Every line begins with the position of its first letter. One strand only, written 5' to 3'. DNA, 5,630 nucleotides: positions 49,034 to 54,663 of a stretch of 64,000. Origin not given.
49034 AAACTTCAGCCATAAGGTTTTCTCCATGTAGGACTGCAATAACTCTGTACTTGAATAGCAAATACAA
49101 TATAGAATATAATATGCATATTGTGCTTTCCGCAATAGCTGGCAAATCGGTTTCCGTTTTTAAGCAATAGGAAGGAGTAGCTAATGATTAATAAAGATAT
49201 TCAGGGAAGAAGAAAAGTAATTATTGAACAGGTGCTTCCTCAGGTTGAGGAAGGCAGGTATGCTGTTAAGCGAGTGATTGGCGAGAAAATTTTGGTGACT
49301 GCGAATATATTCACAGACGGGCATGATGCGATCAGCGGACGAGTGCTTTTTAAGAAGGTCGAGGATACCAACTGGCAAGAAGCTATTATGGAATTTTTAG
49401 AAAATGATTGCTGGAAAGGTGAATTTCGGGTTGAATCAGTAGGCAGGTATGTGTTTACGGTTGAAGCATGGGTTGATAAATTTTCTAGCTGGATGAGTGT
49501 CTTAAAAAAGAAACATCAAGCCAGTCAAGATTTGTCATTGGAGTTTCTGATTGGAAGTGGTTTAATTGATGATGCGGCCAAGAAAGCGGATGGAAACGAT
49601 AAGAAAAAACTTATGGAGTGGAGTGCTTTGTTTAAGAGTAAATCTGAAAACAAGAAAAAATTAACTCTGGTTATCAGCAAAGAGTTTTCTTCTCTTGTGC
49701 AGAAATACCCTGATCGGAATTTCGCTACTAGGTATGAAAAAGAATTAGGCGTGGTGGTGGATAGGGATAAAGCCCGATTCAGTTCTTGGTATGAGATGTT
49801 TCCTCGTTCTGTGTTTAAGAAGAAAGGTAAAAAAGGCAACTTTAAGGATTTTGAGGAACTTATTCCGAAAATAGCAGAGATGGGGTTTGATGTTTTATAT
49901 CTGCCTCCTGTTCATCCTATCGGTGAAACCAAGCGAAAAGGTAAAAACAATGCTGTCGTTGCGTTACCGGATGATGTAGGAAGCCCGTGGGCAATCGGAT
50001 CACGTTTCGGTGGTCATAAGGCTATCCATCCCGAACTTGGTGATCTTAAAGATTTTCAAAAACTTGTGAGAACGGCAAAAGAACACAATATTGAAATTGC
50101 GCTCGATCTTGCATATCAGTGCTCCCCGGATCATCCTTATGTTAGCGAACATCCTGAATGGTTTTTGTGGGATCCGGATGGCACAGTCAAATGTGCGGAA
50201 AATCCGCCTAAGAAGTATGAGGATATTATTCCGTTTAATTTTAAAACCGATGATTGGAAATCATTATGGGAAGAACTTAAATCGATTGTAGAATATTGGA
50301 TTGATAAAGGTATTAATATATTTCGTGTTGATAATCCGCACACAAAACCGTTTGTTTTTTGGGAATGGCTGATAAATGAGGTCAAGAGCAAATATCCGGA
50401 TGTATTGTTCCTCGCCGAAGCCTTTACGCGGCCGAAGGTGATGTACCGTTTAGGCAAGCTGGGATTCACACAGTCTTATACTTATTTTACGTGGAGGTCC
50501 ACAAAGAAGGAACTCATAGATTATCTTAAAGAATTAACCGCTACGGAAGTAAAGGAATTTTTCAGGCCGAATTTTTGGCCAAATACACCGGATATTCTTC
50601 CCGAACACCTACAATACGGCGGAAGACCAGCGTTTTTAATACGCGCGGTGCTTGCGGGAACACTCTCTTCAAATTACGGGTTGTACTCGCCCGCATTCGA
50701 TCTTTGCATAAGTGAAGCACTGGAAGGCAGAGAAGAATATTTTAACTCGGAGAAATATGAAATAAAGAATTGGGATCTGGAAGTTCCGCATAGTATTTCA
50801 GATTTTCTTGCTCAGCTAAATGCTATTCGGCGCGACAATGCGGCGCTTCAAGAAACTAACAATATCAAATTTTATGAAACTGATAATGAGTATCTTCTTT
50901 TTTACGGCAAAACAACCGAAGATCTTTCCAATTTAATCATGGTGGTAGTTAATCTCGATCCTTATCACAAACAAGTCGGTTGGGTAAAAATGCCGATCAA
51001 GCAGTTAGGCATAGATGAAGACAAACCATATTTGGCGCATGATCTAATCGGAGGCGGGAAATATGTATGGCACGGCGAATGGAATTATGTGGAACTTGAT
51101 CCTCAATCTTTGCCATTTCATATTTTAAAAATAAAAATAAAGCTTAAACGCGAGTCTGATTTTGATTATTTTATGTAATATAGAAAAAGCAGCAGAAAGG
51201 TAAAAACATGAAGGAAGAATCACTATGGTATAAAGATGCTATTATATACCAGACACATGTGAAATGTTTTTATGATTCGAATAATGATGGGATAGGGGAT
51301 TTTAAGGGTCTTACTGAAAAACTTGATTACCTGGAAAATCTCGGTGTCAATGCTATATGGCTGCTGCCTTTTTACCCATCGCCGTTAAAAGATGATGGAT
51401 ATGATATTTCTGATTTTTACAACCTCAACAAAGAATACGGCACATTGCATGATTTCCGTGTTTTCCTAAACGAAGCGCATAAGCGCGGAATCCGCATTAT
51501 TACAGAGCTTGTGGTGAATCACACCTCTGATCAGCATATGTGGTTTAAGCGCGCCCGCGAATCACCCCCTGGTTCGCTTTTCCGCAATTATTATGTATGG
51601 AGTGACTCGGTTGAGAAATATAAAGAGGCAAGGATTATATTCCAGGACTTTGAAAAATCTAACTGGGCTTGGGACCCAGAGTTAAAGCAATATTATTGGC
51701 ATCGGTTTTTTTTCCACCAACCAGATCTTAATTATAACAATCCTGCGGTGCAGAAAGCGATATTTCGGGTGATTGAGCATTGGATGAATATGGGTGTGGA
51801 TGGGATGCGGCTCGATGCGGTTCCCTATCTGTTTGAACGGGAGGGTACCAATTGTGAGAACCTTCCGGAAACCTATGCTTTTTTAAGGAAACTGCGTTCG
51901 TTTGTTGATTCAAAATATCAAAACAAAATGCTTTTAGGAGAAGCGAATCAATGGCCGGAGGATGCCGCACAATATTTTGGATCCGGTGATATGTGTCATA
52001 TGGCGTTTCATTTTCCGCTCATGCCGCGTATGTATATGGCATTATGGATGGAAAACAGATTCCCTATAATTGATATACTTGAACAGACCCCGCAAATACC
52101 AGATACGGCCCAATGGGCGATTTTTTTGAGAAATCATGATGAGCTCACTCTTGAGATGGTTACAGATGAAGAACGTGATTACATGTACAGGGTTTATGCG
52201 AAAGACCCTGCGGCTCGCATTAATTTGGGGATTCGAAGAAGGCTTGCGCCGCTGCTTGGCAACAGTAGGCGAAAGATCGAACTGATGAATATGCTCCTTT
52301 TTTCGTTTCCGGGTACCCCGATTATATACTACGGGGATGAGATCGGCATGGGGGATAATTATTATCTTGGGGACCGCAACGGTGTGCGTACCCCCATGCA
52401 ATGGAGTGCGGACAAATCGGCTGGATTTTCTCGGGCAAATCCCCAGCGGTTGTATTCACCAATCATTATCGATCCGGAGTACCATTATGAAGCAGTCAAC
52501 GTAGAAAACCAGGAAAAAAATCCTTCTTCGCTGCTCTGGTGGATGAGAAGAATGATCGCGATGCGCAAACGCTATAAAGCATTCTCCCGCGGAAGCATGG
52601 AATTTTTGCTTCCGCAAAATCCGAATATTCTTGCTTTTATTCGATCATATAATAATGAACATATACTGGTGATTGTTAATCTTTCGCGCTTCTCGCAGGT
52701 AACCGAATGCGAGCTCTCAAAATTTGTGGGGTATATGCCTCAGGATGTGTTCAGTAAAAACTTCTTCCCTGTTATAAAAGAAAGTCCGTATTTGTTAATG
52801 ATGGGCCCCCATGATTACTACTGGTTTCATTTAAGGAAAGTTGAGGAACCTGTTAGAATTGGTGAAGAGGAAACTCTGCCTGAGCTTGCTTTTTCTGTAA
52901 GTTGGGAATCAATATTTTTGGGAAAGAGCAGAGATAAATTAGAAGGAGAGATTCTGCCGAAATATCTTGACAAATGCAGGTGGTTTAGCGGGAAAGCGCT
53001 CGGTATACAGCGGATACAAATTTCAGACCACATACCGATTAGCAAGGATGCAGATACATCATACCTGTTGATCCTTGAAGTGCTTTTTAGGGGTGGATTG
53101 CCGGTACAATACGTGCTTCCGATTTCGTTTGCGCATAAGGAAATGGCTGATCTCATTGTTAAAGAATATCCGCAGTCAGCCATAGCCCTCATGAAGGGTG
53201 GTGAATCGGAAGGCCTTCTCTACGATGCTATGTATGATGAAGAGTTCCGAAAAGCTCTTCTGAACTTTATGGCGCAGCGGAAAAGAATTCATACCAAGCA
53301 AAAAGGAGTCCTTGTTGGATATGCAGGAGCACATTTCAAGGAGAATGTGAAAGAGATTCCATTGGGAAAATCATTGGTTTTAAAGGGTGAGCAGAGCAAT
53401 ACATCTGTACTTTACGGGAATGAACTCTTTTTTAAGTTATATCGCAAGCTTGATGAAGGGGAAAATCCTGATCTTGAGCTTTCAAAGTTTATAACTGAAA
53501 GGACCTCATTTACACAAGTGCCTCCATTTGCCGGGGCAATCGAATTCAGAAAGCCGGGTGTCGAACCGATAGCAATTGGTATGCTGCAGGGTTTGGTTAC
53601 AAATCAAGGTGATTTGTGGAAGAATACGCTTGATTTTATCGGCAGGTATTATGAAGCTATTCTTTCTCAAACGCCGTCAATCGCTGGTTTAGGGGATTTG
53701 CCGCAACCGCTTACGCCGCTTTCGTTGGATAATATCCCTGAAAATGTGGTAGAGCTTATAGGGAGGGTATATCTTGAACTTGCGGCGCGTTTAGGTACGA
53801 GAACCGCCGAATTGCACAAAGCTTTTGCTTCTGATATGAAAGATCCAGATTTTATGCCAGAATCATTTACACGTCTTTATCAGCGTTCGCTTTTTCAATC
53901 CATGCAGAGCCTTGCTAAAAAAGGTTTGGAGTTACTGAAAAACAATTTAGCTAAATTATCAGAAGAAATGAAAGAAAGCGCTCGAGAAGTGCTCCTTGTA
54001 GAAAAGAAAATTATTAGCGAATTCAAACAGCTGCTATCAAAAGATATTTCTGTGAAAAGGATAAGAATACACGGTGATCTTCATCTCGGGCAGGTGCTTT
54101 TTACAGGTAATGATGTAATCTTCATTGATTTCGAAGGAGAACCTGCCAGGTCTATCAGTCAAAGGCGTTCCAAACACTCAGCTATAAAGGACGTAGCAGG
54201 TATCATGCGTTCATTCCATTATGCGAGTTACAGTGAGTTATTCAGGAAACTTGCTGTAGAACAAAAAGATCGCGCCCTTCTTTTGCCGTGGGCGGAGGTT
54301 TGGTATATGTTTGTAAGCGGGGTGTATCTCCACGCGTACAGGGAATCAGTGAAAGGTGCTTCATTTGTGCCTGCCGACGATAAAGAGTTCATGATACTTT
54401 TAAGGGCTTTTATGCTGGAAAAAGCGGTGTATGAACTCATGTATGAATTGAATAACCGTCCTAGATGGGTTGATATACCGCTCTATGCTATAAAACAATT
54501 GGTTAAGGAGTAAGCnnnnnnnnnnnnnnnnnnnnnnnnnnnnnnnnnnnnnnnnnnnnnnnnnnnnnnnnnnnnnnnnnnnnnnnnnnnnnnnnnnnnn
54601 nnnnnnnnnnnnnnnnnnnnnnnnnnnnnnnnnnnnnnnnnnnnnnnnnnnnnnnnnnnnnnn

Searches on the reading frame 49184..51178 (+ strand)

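Call 88: search_protein_families(library=pfam, proteins=[window:49184-51178:+], max_evalue=0.00001)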
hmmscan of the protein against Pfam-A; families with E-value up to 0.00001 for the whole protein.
window:49184-51178:+ (664 aa): 3 families
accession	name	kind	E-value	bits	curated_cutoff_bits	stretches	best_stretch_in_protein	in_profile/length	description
PF11896.14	GlgE_dom_N_S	-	3.3e-54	184.4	25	1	11-194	2-179/179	Alpha-1,4-glucan:maltose-1-phosphate maltosyltransferase, domain N/S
PF21702.3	GLGE_C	-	3.1e-27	95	27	1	563-650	1-87/87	GLGE, C-terminal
PF00128.31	Alpha-amylase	-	6.2e-08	32.7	22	0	217-383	15-188/446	Alpha amylase, catalytic domain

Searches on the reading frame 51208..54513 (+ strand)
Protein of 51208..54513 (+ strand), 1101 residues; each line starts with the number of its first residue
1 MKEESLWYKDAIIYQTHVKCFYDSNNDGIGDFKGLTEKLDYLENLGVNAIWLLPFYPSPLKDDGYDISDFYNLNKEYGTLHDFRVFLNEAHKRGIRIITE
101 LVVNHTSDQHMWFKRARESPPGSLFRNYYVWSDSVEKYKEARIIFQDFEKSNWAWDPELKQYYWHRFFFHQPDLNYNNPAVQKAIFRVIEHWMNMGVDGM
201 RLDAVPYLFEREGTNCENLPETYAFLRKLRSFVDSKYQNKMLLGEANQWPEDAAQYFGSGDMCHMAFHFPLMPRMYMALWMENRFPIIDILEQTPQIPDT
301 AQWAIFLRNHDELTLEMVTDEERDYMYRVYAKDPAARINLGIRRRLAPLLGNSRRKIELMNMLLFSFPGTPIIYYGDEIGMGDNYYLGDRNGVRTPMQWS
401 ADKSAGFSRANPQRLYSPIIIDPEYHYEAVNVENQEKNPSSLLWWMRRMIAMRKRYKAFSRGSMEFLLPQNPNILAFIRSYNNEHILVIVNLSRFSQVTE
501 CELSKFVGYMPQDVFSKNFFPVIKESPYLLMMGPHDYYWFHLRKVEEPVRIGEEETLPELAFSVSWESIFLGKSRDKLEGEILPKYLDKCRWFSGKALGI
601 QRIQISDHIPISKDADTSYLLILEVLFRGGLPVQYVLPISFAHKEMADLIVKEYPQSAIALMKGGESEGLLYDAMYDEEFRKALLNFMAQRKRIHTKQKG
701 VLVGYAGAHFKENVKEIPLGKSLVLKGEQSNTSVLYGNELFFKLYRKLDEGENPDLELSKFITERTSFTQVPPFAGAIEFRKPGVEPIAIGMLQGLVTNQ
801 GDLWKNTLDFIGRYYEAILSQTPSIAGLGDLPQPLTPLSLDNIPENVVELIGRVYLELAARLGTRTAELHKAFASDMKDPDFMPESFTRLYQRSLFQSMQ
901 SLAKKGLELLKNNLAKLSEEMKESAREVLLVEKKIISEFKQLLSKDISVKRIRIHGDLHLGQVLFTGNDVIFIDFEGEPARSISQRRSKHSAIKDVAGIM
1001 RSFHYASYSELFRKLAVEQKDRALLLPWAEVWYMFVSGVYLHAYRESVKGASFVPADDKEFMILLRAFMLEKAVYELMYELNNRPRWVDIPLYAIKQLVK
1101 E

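Call 88: search_protein_families(library=pfam, proteins=[window:51208-54513:+], max_evalue=0.00001)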
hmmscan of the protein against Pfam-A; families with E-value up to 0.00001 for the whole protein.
window:51208-54513:+ (1101 aa): 3 families
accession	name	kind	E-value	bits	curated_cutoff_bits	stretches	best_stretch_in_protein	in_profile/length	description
PF00128.31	Alpha-amylase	-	7.5e-95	319.2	22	2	19-322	5-326/446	Alpha amylase, catalytic domain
PF16657.11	Malt_amylase_C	-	5.6e-22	78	27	1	462-539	1-75/75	Maltogenic Amylase, C-terminal domain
PF18085.6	Mak_N_cap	-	1.5e-06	29.5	22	1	586-677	1-87/87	Maltokinase N-terminal cap domain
